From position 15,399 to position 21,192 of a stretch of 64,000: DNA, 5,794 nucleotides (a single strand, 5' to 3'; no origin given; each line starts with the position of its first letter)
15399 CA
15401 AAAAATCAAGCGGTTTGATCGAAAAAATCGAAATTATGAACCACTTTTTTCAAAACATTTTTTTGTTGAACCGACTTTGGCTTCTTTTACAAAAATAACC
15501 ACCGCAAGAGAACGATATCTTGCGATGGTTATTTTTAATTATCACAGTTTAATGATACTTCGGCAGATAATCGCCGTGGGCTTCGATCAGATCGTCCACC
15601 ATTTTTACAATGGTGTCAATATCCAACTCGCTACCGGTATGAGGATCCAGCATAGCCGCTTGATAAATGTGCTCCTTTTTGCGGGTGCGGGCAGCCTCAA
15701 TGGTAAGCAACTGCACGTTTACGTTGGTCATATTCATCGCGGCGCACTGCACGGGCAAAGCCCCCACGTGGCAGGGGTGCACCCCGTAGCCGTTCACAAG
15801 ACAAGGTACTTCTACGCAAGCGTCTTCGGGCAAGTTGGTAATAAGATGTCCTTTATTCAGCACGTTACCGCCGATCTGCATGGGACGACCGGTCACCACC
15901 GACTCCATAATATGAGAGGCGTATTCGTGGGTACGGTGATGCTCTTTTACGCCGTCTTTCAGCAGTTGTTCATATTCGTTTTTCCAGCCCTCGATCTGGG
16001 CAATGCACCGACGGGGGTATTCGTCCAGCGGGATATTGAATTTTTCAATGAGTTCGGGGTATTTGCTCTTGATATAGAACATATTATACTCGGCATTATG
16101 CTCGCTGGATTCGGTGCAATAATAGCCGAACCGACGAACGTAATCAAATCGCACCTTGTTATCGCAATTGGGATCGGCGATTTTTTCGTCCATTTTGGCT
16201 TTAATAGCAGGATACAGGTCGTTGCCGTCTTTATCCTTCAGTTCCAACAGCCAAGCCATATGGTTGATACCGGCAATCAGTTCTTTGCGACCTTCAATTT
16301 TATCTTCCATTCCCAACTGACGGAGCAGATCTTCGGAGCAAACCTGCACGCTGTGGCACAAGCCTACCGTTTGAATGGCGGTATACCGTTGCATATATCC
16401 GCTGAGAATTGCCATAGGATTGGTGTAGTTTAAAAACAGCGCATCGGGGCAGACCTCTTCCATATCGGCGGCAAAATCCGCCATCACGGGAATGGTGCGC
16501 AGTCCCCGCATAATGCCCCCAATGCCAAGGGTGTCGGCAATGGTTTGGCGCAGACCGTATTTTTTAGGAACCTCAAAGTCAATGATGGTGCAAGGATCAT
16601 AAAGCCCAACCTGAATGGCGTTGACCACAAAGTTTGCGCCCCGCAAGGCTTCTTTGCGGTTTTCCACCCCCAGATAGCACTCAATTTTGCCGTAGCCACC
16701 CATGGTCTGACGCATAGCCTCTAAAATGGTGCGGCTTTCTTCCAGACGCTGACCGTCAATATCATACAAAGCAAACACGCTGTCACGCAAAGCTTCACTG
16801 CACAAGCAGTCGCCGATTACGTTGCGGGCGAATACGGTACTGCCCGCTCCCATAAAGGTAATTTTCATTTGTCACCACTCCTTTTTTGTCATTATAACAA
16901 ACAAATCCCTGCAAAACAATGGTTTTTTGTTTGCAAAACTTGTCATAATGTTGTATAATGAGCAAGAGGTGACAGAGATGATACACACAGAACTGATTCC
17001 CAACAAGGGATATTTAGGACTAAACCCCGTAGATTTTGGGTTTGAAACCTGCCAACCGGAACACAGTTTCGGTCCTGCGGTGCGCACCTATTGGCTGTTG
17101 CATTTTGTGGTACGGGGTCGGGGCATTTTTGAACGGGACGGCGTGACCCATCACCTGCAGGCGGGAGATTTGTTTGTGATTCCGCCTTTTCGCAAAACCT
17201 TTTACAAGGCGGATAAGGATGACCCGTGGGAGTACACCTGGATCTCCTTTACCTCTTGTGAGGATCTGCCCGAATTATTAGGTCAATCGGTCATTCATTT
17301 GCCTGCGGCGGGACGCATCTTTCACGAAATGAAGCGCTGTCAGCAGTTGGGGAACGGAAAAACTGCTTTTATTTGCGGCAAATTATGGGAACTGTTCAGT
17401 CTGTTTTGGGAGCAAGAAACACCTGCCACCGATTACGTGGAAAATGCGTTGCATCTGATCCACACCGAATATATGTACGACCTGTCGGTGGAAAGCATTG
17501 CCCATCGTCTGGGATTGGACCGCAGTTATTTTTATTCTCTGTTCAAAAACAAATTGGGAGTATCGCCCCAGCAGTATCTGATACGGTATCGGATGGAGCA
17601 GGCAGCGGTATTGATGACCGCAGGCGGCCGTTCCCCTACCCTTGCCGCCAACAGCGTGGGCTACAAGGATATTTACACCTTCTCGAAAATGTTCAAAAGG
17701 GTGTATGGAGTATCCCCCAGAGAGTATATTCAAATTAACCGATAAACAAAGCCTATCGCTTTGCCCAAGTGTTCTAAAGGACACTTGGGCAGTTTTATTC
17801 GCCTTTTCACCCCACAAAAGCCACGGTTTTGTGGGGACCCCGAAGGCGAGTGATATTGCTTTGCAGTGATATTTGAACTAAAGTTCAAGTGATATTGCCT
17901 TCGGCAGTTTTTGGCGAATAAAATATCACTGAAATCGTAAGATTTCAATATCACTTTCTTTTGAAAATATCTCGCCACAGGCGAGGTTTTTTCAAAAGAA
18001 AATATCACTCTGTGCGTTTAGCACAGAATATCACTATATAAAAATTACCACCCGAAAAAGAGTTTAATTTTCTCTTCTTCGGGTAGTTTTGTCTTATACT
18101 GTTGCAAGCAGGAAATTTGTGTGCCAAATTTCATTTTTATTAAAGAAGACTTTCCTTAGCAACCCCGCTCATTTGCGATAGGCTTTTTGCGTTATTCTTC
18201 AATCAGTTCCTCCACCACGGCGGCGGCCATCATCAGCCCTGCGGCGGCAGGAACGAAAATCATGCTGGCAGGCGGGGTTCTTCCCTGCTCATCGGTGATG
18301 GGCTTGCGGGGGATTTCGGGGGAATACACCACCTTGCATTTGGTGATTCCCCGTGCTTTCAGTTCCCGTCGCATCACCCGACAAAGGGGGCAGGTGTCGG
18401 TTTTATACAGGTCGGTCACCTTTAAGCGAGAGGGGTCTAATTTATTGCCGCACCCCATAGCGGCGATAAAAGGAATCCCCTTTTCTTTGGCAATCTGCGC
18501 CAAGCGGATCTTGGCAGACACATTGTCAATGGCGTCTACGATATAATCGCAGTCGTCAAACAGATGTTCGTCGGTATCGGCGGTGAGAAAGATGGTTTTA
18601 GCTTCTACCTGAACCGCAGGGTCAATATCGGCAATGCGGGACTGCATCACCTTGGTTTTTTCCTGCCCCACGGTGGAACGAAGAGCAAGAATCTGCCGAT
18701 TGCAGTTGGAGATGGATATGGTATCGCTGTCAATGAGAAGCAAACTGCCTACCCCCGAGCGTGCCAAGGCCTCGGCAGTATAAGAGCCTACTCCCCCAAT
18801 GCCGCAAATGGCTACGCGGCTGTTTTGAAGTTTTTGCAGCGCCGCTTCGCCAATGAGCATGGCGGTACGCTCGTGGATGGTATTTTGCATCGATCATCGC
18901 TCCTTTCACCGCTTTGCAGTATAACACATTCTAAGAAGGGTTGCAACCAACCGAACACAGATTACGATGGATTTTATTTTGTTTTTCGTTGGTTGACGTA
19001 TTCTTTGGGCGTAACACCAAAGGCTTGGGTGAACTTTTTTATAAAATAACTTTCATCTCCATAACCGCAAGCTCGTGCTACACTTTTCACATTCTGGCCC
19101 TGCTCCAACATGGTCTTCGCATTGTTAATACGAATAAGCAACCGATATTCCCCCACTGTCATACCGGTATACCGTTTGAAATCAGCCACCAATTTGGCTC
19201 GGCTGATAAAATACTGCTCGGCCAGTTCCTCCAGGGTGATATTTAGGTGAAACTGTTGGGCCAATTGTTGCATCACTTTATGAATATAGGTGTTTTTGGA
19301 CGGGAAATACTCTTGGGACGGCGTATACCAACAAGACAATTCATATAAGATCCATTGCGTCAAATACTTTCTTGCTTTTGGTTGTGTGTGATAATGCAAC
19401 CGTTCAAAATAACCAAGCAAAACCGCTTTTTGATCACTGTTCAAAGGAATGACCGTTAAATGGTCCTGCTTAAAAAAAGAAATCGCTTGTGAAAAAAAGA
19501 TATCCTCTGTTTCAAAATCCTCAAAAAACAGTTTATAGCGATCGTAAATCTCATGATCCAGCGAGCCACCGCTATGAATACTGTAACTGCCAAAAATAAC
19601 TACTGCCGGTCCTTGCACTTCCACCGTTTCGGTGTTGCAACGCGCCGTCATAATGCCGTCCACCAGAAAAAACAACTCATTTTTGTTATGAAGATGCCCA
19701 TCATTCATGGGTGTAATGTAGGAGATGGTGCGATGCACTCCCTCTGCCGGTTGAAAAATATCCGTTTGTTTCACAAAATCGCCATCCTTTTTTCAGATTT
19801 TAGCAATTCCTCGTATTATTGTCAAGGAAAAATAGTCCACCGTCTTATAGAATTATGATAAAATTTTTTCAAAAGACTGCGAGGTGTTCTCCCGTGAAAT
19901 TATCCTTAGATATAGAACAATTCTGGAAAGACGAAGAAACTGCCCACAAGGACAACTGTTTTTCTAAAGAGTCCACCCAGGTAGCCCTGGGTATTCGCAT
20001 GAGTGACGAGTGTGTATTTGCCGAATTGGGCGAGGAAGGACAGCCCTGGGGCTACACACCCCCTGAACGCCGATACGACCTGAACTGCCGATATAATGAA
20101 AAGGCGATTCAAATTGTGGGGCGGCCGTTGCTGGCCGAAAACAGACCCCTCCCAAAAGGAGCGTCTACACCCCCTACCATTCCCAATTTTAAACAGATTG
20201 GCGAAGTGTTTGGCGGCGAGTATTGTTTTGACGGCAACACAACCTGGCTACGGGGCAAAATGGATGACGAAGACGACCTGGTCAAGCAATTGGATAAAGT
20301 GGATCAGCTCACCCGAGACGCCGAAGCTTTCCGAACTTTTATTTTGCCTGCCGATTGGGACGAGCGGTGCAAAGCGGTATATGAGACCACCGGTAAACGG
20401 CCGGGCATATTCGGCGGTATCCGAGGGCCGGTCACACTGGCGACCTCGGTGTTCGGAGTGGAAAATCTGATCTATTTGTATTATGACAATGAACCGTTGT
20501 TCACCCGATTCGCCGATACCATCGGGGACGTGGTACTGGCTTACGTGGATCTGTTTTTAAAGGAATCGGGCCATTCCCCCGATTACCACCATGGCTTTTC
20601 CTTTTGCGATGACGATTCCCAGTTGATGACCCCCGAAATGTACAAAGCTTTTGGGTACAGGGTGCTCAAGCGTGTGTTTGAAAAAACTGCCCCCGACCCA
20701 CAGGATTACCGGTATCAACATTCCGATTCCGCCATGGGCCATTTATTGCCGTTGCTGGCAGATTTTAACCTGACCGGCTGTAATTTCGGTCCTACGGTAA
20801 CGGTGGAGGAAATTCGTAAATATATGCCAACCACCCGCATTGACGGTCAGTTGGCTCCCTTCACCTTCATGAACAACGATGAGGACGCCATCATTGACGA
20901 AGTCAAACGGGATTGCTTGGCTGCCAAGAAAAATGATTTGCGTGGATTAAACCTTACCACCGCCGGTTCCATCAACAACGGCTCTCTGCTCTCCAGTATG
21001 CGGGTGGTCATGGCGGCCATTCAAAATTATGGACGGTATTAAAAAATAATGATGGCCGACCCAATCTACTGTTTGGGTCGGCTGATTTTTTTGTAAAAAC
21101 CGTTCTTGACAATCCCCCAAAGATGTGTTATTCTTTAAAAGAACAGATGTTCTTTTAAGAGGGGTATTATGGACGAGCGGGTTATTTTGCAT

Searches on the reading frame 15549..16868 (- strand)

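Call 16: search_protein_families(library=pfam, proteins=[window:15549-16868:-], max_evalue=0.0001)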
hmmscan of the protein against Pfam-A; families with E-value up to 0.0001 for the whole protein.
window:15549-16868:- (439 aa): 2 families
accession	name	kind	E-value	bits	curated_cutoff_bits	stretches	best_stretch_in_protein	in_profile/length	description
PF11975.13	Glyco_hydro_4C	-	8e-66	222.5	24.1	1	198-411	1-211/211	Family 4 glycosyl hydrolase C-terminal domain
PF02056.22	Glyco_hydro_4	-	4.9e-62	209.2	23.2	1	2-186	1-182/183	Family 4 glycosyl hydrolase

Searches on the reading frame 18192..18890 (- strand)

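Call 16: search_protein_families(library=pfam, proteins=[window:18192-18890:-], max_evalue=0.0001)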
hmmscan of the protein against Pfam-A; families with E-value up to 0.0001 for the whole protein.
window:18192-18890:- (232 aa): 1 family
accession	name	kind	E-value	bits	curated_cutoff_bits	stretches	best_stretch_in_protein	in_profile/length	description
PF00899.27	ThiF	-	7.6e-44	150.1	28.1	1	7-224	2-197/238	ThiF family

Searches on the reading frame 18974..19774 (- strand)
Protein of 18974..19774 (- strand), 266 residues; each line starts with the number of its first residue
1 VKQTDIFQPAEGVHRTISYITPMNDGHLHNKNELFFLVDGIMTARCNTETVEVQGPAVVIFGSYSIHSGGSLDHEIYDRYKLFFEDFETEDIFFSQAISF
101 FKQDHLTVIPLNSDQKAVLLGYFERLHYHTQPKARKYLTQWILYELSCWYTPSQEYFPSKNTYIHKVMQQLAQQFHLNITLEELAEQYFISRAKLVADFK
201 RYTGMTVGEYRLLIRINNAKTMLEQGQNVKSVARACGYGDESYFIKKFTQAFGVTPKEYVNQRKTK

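Call 16: search_protein_families(library=pfam, proteins=[window:18974-19774:-], max_evalue=0.0001)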
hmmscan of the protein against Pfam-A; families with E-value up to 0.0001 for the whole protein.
window:18974-19774:- (266 aa): 2 families
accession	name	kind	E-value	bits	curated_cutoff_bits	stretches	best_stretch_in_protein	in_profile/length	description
PF12833.13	HTH_18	-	1.7e-20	73.5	33.6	1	184-261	1-79/80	Helix-turn-helix domain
PF00165.29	HTH_AraC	-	2.3e-19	69.5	26.6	2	225-261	7-42/42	Bacterial regulatory helix-turn-helix proteins, AraC family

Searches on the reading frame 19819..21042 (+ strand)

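Call 16: search_protein_families(library=pfam, proteins=[window:19819-21042:+], max_evalue=0.0001)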
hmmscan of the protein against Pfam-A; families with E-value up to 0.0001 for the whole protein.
window:19819-21042:+ (407 aa): 1 family
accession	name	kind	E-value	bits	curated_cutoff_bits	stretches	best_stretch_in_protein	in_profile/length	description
PF01208.23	URO-D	-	1.6e-13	50.8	23.9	1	184-377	126-319/346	Uroporphyrinogen decarboxylase (URO-D)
